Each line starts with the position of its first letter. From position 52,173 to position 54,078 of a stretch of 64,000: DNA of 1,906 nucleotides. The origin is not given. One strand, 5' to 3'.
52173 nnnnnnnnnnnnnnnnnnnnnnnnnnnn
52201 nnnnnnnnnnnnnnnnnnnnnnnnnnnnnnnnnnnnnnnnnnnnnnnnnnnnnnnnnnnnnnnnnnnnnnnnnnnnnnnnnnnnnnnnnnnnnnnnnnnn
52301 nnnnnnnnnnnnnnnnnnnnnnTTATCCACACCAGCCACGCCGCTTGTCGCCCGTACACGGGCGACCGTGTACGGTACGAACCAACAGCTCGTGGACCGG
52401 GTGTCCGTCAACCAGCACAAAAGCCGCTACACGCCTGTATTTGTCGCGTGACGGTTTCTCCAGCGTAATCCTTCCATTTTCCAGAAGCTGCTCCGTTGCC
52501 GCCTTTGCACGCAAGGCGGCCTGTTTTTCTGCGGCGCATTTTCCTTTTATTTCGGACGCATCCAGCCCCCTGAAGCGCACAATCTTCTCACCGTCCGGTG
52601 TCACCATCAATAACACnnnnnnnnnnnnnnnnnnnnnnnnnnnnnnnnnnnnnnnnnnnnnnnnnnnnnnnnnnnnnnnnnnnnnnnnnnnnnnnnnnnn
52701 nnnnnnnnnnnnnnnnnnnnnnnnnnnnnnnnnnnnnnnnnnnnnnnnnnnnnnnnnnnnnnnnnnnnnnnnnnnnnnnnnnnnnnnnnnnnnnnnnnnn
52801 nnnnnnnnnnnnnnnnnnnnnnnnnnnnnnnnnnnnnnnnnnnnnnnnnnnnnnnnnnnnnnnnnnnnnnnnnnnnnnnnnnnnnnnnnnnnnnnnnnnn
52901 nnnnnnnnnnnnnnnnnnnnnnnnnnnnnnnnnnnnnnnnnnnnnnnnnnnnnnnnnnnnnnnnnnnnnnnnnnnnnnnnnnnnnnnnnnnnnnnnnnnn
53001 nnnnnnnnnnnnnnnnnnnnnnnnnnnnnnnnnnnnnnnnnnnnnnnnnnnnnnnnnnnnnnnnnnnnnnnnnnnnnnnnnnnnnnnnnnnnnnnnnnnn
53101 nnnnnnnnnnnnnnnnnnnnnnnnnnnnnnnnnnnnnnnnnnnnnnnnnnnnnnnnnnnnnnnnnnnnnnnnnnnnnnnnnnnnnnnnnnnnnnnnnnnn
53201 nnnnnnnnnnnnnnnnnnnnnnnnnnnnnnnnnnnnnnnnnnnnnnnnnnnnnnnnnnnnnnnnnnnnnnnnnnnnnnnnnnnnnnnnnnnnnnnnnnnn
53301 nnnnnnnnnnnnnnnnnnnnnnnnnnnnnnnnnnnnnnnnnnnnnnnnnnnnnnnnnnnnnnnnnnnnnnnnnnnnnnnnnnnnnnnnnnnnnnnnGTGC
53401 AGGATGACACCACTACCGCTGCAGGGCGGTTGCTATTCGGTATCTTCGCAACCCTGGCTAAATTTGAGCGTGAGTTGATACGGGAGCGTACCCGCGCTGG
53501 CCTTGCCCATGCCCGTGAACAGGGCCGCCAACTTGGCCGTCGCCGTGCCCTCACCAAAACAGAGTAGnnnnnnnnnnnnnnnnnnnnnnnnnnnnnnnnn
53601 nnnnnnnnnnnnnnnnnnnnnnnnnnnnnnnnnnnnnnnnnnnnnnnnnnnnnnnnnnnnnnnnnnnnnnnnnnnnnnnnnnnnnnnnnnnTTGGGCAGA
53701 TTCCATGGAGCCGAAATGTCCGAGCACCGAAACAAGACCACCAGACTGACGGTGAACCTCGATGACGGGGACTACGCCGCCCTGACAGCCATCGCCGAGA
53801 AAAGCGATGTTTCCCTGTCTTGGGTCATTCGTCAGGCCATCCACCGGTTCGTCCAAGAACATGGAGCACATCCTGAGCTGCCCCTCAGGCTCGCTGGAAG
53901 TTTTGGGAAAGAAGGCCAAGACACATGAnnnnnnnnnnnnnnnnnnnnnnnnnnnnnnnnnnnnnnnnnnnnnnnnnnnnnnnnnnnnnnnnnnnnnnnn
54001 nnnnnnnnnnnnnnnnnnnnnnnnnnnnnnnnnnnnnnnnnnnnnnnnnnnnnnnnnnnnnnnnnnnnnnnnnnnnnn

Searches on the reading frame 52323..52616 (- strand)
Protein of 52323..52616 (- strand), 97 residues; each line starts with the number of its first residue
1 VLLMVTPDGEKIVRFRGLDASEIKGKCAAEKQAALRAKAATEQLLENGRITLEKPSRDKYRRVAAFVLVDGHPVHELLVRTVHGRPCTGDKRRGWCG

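Call 12: search_protein_families(library=pfam, proteins=[window:52323-52616:-], max_evalue=0.01)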
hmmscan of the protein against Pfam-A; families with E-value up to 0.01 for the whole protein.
window:52323-52616:- (97 aa): 1 family
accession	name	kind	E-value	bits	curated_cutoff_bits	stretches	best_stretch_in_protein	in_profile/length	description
PF00565.23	SNase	-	0.00021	22.2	21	1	13-80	2-70/107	Staphylococcal nuclease homologue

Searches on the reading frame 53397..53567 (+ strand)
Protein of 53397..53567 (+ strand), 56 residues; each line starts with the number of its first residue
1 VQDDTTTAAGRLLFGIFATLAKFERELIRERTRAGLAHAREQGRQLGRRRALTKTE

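Call 12: search_protein_families(library=pfam, proteins=[window:53397-53567:+], max_evalue=0.01)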
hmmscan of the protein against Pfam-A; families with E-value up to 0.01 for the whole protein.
window:53397-53567:+ (56 aa): 1 family
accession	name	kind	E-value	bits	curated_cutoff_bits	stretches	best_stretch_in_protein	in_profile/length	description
PF00239.26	Resolvase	-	5.8e-12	46.4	23.3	1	3-44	103-144/145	Resolvase, N terminal domain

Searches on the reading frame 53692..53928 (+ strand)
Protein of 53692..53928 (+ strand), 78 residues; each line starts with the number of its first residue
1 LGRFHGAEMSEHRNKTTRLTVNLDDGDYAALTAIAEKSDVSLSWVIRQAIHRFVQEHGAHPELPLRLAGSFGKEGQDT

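Call 30: search_protein_families(library=pfam, proteins=[window:53692-53928:+], max_evalue=0.001)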
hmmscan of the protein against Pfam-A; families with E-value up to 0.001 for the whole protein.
window:53692-53928:+ (78 aa): 2 families
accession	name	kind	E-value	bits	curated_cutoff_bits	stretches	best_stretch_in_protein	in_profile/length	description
PF01402.27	RHH_1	-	4e-08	33.4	20.5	1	18-54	1-37/39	Ribbon-helix-helix protein, copG family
PF19839.5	RHH_9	-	3.9e-05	23.8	23.4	1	14-68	3-57/65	Ribbon-helix-helix protein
